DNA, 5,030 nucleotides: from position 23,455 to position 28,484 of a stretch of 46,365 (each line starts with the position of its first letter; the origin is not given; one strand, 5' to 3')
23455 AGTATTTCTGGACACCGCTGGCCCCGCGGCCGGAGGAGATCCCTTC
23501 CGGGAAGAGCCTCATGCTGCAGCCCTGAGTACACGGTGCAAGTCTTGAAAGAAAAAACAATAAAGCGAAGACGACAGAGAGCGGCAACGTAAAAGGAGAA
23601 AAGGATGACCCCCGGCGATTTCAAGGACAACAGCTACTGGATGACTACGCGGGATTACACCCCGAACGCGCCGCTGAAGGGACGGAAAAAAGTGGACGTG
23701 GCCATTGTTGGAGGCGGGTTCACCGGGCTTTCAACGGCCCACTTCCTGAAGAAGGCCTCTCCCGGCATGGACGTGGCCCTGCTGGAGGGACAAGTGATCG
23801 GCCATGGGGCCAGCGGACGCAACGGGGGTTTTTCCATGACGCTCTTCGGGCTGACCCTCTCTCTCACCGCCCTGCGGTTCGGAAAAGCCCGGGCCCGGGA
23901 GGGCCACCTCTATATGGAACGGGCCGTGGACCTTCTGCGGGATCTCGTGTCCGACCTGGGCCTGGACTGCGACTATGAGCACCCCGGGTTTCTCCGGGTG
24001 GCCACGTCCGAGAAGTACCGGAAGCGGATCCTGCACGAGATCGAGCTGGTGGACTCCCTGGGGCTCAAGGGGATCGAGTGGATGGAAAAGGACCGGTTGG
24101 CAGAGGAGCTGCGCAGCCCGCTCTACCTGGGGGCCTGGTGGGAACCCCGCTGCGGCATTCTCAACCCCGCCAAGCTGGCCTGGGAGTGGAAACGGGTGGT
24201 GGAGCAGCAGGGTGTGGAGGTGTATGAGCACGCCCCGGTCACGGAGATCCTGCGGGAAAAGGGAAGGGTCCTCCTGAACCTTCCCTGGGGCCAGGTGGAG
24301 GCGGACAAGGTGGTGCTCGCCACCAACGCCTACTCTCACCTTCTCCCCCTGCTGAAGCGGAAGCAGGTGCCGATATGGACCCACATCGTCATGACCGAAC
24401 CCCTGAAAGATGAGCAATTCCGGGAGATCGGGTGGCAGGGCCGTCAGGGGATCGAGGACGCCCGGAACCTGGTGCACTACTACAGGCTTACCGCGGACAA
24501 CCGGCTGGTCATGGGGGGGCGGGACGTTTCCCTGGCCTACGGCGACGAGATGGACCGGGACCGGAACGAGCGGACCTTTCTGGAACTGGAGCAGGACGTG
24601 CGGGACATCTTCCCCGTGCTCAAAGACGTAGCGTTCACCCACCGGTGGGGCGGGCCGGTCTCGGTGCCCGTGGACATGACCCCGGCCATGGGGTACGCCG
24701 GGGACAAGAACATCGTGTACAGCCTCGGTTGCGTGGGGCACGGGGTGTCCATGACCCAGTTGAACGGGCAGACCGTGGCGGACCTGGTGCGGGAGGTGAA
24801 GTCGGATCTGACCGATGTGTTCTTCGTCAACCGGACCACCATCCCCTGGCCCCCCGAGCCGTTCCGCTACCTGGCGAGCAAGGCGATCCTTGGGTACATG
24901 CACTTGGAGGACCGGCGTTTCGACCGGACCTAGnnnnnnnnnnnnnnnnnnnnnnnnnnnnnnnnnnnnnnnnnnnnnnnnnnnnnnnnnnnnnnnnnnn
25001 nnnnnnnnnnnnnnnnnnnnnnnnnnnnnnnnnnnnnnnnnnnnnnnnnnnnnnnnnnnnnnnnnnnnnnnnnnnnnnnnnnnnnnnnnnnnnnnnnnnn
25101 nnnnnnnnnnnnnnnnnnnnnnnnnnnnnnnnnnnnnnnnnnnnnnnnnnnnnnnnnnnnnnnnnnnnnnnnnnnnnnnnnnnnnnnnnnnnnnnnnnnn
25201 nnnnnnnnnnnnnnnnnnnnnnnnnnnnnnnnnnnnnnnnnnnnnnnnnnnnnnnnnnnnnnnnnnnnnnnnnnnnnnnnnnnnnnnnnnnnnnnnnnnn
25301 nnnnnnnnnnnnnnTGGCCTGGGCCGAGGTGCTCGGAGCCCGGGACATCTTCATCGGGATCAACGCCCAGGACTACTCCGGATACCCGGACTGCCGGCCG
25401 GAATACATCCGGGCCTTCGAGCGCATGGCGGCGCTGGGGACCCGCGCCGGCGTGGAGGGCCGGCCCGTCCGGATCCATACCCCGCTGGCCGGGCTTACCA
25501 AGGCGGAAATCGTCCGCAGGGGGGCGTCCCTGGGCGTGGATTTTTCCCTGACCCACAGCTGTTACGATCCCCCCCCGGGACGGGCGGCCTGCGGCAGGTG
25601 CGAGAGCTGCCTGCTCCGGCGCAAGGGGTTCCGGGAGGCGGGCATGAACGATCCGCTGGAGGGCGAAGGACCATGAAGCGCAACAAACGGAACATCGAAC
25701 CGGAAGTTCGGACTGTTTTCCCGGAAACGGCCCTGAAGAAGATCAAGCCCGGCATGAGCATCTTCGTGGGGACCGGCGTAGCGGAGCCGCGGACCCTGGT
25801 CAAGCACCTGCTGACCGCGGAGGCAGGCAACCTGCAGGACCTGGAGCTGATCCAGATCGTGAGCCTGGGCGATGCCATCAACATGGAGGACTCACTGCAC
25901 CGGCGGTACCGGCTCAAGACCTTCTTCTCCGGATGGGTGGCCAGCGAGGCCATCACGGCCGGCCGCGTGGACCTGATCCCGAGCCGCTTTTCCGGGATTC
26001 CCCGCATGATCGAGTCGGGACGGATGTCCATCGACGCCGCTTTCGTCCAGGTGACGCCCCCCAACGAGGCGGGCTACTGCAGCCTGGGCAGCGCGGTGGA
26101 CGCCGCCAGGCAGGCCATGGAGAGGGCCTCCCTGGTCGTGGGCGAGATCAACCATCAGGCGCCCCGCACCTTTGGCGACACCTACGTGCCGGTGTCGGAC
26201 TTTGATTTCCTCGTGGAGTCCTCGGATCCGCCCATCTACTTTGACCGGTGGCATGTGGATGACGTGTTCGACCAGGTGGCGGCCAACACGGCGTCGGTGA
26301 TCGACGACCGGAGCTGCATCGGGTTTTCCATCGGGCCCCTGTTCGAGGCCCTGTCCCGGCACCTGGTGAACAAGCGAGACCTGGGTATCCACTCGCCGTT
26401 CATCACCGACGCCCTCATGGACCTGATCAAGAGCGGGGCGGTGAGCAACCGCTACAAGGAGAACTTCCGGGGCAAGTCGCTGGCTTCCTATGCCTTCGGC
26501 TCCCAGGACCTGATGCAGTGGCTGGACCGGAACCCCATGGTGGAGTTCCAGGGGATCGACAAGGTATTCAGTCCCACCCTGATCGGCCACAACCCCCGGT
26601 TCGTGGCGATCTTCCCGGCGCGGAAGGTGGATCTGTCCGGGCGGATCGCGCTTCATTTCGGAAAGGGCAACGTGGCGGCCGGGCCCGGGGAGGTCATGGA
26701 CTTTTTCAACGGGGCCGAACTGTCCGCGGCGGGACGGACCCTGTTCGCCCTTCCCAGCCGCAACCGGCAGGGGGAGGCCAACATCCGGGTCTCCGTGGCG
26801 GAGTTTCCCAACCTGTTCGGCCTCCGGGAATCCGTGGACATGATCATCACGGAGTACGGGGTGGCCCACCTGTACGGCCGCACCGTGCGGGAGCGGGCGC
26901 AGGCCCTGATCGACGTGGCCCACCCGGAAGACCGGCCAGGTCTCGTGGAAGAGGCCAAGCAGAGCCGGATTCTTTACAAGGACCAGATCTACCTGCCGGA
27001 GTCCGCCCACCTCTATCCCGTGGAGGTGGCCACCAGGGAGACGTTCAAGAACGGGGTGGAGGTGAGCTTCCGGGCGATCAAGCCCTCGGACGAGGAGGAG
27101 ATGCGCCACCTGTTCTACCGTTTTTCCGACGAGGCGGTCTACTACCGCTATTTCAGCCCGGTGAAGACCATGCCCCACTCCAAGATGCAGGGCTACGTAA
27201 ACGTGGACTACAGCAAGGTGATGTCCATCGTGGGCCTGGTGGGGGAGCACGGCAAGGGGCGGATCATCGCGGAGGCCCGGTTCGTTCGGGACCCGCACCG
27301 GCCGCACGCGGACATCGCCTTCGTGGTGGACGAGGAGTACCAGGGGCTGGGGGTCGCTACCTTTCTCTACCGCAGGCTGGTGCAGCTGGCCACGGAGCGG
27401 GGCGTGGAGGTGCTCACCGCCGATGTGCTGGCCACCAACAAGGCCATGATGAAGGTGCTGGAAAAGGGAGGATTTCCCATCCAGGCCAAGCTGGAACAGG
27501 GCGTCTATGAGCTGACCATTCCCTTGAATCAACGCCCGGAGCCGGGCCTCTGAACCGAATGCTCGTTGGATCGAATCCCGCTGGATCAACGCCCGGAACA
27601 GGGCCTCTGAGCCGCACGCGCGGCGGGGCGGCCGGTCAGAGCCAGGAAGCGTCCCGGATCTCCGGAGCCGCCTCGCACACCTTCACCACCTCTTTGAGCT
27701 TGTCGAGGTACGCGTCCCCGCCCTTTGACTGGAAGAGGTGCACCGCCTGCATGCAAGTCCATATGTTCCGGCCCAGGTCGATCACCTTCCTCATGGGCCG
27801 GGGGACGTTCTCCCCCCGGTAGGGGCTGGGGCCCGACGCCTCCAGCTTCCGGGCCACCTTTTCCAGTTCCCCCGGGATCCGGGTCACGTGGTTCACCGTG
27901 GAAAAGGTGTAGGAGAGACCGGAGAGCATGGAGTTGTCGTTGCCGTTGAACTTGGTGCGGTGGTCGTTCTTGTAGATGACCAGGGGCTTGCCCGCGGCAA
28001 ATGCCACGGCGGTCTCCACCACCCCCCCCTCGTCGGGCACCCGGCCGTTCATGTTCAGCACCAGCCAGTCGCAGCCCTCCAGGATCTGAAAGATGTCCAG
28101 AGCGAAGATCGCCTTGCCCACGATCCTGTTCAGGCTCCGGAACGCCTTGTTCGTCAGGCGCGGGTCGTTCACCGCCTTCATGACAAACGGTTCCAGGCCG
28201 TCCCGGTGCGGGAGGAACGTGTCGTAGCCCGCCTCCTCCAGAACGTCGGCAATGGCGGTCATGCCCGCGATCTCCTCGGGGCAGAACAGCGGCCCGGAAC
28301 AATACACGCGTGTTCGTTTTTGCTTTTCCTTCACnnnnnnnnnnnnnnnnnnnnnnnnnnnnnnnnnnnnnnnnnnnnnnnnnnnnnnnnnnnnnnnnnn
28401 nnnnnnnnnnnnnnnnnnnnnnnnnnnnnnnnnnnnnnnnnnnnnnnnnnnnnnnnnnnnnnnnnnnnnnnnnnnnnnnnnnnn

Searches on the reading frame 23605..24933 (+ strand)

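Call 19: search_protein_families(library=pfam, proteins=[window:23605-24933:+], max_evalue=0.001)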
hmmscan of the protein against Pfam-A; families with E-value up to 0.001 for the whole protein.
window:23605-24933:+ (442 aa): 6 families
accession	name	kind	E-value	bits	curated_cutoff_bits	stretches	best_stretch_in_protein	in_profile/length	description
PF01266.30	DAO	-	1e-66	226.3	27.9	1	31-394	1-353/353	FAD dependent oxidoreductase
PF07992.20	Pyr_redox_2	-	1.9e-06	28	26.1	1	31-248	2-115/291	Pyridine nucleotide-disulphide oxidoreductase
PF13450.12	NAD_binding_8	-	1.9e-05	25.3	21.9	1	34-73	1-40/68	NAD(P)-binding Rossmann-like domain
PF01946.23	Thi4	-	2.5e-05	24.1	26.2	1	29-71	17-59/235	Thi4 family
PF01593.30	Amino_oxidase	-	0.0004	20.2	19.8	0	182-243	200-257/443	Flavin containing amine oxidoreductase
PF00890.30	FAD_binding_2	-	0.00049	19.8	20.4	0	31-63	1-31/414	FAD binding domain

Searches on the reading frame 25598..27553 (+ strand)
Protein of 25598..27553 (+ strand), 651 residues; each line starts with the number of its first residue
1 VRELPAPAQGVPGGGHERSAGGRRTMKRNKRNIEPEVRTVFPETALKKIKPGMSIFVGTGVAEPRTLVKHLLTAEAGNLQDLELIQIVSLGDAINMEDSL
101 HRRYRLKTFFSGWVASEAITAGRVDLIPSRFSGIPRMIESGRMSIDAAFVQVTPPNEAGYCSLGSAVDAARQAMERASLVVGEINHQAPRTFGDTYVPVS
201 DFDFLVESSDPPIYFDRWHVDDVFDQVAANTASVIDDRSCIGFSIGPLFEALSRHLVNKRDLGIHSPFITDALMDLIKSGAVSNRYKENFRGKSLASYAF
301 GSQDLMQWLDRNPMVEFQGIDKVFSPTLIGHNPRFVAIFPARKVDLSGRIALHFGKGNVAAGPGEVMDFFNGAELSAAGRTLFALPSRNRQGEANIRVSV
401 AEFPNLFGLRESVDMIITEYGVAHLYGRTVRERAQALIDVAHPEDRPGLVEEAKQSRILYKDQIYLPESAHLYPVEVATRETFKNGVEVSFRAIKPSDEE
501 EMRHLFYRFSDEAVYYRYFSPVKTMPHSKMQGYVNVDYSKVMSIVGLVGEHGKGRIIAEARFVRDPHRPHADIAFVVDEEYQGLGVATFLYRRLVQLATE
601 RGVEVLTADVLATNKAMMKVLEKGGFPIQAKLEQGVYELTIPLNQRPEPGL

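Call 19: search_protein_families(library=pfam, proteins=[window:25598-27553:+], max_evalue=0.001)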
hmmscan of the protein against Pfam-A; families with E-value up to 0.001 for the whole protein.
window:25598-27553:+ (651 aa): 5 families
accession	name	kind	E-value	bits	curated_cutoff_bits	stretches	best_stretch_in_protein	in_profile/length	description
PF13336.12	AcetylCoA_hyd_C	-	8.1e-42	143.2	23.7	1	301-453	1-154/154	Acetyl-CoA hydrolase/transferase C-terminal domain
PF02550.21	AcetylCoA_hydro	-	2.3e-15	57.5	24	1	49-209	25-190/198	Acetyl-CoA hydrolase/transferase N-terminal domain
PF00583.31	Acetyltransf_1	-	6.1e-11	43.1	20.7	1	549-626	38-116/116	Acetyltransferase (GNAT) family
PF13302.13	Acetyltransf_3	-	3.4e-09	37.9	25.4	1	491-626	4-137/138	Acetyltransferase (GNAT) domain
PF13508.13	Acetyltransf_7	-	0.00058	20.6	27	0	548-616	7-73/84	Acetyltransferase (GNAT) domain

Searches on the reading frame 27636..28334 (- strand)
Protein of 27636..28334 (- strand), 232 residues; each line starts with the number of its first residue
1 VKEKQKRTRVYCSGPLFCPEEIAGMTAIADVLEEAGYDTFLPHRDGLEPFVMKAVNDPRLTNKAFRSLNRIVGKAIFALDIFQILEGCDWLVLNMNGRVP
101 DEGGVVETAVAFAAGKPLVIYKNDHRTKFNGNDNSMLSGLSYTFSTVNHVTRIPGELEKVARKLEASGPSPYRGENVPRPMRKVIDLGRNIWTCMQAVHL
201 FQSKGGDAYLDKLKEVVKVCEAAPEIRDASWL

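Call 21: search_protein_families(library=pfam, proteins=[window:27636-28334:-], max_evalue=0.001)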
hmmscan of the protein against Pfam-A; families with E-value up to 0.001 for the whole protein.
window:27636-28334:- (232 aa): 1 family
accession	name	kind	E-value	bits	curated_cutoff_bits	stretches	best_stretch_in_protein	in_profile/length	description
PF05014.21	Nuc_deoxyrib_tr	-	1.1e-10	42.1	28.8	1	10-134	1-115/117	Nucleoside 2-deoxyribosyltransferase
